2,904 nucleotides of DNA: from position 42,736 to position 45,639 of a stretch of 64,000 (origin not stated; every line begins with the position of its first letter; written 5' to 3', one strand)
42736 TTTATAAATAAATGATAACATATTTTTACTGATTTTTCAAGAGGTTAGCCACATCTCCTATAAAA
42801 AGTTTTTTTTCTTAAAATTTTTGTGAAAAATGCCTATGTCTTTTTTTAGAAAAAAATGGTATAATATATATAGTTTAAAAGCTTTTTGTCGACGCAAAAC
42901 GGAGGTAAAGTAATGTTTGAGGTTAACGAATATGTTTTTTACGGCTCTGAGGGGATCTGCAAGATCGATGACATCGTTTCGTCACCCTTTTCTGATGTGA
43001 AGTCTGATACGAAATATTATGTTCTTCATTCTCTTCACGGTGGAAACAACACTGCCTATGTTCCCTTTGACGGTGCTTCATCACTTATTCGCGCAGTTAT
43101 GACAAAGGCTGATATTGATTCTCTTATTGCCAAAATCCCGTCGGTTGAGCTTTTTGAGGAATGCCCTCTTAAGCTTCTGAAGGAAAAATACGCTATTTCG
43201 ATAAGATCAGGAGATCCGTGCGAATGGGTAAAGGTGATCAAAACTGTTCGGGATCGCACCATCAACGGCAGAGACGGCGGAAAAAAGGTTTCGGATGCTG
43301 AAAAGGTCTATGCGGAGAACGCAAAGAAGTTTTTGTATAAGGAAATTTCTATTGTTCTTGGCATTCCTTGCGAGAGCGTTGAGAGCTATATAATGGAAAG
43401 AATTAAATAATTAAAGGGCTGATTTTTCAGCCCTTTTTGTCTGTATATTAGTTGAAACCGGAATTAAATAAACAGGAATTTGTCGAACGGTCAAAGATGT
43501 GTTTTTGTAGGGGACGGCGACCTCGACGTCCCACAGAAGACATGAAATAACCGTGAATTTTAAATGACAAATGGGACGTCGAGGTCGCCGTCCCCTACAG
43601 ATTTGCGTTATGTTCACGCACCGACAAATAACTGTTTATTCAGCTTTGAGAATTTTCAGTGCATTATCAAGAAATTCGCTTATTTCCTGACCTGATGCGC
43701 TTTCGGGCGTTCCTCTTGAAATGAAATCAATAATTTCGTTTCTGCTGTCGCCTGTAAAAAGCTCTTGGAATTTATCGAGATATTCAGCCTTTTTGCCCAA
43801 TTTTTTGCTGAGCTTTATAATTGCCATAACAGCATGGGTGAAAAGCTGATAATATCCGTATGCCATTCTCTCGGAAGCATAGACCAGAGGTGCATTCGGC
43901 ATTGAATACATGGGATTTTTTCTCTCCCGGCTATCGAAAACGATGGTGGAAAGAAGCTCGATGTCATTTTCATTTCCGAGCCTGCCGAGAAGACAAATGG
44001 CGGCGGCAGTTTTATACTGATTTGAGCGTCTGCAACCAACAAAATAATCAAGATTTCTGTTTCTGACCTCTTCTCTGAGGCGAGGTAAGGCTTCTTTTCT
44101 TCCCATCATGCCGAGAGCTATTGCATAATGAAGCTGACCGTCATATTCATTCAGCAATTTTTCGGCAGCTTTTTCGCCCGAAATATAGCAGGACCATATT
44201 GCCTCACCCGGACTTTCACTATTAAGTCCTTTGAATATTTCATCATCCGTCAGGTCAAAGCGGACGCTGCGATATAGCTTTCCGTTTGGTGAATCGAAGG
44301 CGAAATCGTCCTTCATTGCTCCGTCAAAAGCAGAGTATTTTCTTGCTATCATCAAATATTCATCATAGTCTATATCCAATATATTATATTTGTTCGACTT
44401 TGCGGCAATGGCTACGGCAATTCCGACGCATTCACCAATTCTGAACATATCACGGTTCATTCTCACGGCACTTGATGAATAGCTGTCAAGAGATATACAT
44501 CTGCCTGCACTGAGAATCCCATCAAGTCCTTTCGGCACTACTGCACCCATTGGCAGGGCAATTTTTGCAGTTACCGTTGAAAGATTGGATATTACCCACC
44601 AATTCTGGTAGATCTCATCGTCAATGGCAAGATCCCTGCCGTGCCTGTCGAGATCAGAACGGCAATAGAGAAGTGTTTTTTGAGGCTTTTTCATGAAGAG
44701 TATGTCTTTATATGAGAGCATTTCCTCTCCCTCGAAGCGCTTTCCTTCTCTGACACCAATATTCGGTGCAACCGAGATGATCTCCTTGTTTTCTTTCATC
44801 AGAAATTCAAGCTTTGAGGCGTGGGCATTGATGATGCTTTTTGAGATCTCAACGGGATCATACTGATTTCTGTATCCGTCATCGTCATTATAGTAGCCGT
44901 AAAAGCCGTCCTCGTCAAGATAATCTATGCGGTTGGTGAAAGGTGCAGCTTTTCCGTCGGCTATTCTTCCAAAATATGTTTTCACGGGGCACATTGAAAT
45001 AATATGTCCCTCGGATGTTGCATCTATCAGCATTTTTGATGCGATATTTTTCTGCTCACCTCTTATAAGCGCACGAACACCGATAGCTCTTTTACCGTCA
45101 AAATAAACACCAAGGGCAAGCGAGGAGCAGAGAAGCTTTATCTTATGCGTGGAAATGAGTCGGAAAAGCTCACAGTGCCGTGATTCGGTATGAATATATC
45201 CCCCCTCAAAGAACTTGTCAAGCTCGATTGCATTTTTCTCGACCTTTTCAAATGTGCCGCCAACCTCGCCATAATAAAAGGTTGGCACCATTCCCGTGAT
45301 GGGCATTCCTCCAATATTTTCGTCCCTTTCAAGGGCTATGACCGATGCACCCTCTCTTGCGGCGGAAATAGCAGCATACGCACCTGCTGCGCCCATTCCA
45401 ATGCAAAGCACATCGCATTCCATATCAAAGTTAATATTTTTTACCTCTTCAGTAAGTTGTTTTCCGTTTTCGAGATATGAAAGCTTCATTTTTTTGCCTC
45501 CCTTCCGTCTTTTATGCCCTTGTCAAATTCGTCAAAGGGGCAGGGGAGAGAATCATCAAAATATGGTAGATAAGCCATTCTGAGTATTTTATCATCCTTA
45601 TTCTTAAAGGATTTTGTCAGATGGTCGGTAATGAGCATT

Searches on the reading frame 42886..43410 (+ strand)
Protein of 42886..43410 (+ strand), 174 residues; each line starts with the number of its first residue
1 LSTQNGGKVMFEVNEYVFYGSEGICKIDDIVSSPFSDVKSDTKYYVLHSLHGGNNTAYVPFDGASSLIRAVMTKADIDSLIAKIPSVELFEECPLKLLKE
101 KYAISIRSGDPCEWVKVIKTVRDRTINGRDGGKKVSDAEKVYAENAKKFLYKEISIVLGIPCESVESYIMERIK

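Call 23: search_protein_families(library=pfam, proteins=[window:42886-43410:+])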
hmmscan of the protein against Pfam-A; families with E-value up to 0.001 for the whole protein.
window:42886-43410:+ (174 aa): 2 families
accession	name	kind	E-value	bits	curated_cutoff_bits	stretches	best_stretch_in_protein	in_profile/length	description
PF02559.22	CarD_TRCF_RID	-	1.5e-09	38.3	23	1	11-71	1-56/57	CarD-like/TRCF RID domain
PF21095.3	CarD_C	-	4.3e-06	27.1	23.1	1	104-169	26-86/87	CarD, C-terminal domain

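Call 34: find_encoding_contigs(protein=window:42886-43410:+, flank=10000, max_places=10)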
Protein window:42886-43410:+ (174 aa): no gene with exactly this product is on record in the collection.

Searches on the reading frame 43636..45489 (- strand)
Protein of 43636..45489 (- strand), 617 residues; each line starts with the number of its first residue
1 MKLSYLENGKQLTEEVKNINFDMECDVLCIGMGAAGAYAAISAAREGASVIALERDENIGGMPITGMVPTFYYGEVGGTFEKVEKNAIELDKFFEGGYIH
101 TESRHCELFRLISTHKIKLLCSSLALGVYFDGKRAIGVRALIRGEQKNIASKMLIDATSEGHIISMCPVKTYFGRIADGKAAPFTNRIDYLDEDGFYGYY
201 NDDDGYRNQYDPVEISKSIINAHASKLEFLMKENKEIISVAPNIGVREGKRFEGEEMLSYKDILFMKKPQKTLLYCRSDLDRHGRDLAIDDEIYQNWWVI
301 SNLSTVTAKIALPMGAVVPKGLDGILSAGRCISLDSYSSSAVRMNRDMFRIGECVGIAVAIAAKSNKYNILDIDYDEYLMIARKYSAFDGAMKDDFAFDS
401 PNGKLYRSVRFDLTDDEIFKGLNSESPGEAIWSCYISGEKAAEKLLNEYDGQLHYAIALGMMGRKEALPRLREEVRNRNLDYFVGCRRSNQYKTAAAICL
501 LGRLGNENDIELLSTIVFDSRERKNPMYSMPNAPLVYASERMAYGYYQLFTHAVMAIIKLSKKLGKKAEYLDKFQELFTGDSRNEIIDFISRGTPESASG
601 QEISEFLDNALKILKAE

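Call 23: search_protein_families(library=pfam, proteins=[window:43636-45489:-])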
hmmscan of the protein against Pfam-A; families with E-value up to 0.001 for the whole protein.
window:43636-45489:- (617 aa): 2 families
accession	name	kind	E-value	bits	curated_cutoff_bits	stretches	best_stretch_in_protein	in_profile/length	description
PF12831.13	FAD_oxidored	-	2.5e-40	139.5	27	2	233-376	276-410/416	FAD dependent oxidoreductase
PF00890.30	FAD_binding_2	-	0.00014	21.6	20.4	1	26-61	1-36/414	FAD binding domain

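Call 55: find_homologous_proteins(query=window:43636-45489:-, max_evalue=1e-150)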
Query window:43636-45489:- (617 aa): 63 proteins with E <= 1e-150 among 8000 candidates.
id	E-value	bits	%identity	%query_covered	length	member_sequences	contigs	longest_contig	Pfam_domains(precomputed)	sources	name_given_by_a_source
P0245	0.0e+0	1398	100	100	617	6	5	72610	PF12831.14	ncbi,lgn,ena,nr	ncbi:MAG: FAD-dependent oxidoreductase [Clostridia bacterium]|nr:FAD-dependent oxidoreductase [Clost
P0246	0.0e+0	1254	89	100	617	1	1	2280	PF12831.14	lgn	-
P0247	1.9e-264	897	64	100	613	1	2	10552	PF12831.14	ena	-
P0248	1.4e-255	868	63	100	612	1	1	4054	PF13450.13,PF00890.31,PF12831.14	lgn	-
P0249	4.5e-219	747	55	100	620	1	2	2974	PF12831.14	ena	-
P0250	1.7e-216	738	55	100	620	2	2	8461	PF12831.14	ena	-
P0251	1.9e-216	738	54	100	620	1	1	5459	PF00890.31,PF12831.14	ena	-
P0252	2.2e-216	738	55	100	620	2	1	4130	PF12831.14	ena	-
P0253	3.8e-212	724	53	100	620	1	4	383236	PF13646.13,PF12831.14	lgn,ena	-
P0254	8.5e-209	713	53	100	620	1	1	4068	PF00890.31,PF13646.13,PF12831.14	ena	-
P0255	3.7e-186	638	49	100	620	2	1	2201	PF13450.13,PF00890.31,PF13646.13,PF12831.14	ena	-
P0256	1.7e-185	636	49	100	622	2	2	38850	PF00890.31,PF13646.13,PF12831.14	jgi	-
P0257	2.7e-185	635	51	100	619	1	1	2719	PF00890.31,PF12831.14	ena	-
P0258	1.0e-184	634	49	100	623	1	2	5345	PF00890.31,PF13646.13,PF12831.14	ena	-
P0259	1.4e-184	633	50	99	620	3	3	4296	PF00890.31,PF13646.13,PF12831.14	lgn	-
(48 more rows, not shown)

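Call 56: list_cluster_members(proteins=[P0245])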
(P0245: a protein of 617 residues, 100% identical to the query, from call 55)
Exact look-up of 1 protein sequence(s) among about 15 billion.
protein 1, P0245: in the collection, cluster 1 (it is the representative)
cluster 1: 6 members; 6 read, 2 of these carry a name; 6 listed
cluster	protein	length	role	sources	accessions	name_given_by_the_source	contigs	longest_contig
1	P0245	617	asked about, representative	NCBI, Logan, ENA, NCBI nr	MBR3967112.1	MAG: FAD-dependent oxidoreductase [Clostridia bacterium] | FAD-dependent oxidoreductase [Clostridia bacterium]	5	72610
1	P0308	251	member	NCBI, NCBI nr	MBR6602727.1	MAG: FAD-dependent oxidoreductase, partial [Clostridia bacterium] | FAD-dependent oxidoreductase [Clostridia bacterium]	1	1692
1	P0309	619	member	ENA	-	-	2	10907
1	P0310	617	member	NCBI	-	-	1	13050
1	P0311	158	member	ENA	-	-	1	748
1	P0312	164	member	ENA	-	-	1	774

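Call 57: find_encoding_contigs(protein=P0246, flank=10000, max_places=3)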
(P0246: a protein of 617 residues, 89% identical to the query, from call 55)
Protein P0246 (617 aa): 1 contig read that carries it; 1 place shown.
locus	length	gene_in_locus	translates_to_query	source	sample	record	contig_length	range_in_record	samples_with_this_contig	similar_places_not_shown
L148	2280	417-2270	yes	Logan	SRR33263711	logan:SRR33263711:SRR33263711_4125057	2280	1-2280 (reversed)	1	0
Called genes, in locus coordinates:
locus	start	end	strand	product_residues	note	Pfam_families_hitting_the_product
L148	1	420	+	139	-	?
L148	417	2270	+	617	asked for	PF12831:FAD_oxidored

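Call 58: find_encoding_contigs(protein=P0309, flank=10000, max_places=3)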
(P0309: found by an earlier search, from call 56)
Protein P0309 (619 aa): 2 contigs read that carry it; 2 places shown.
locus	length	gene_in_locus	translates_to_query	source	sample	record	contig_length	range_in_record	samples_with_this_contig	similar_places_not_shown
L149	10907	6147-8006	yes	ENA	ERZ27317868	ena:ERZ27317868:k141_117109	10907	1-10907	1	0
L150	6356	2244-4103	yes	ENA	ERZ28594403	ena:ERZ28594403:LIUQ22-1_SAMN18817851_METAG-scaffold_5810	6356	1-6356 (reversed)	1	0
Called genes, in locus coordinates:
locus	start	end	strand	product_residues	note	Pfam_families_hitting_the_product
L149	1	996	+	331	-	?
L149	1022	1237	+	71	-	-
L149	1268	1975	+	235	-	PF06970:RepA_N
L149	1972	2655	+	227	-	PF01695:IstB_IS21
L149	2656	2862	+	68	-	PF09035:Tn916-Xis (weak), PF12728:HTH_17 (weak)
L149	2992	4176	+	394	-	PF14659:Phage_int_SAM_3, PF00589:Phage_integrase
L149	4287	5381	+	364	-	PF01926:MMR_HSR1, PF02421:FeoB_N, PF06071:YchF-GTPase_C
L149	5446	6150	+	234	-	-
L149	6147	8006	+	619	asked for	PF12831:FAD_oxidored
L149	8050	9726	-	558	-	PF13306:LRR_5, PF13855:LRR_8 (faint), PF13306:LRR_5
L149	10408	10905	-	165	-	PF02559:CarD_TRCF_RID, PF21095:CarD_C (weak)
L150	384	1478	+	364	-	PF01926:MMR_HSR1, PF02421:FeoB_N, PF06071:YchF-GTPase_C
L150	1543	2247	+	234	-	-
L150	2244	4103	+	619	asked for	PF12831:FAD_oxidored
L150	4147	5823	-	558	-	PF13306:LRR_5, PF13855:LRR_8 (faint), PF13306:LRR_5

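Call 59: find_encoding_contigs(protein=P0310, flank=10000, max_places=3)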
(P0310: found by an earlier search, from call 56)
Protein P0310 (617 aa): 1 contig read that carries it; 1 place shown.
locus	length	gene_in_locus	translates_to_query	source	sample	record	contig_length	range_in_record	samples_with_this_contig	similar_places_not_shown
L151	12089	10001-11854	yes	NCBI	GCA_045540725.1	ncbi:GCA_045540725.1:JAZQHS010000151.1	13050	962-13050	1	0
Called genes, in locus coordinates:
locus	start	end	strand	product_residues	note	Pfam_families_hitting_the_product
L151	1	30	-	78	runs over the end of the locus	-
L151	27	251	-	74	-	-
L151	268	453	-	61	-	PF12844:HTH_19 (weak), PF01381:HTH_3, PF13560:HTH_31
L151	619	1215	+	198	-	PF01381:HTH_3, PF04545:Sigma70_r4 (faint), PF12844:HTH_19, PF13560:HTH_31, PF00717:Peptidase_S24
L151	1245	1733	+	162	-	-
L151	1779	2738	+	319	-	-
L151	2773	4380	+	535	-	PF00239:Resolvase, PF07508:Recombinase, PF13408:Zn_ribbon_recom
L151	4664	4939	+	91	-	-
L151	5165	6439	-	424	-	PF00089:Trypsin, PF13365:Trypsin_2, PF00595:PDZ, PF13180:PDZ_2, PF17820:PDZ_6 (weak)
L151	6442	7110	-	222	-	PF00512:HisKA, PF02518:HATPase_c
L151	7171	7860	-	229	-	PF00072:Response_reg, PF00486:Trans_reg_C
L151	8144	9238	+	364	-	PF01926:MMR_HSR1, PF02421:FeoB_N, PF06071:YchF-GTPase_C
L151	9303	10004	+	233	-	-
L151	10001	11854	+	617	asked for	PF12831:FAD_oxidored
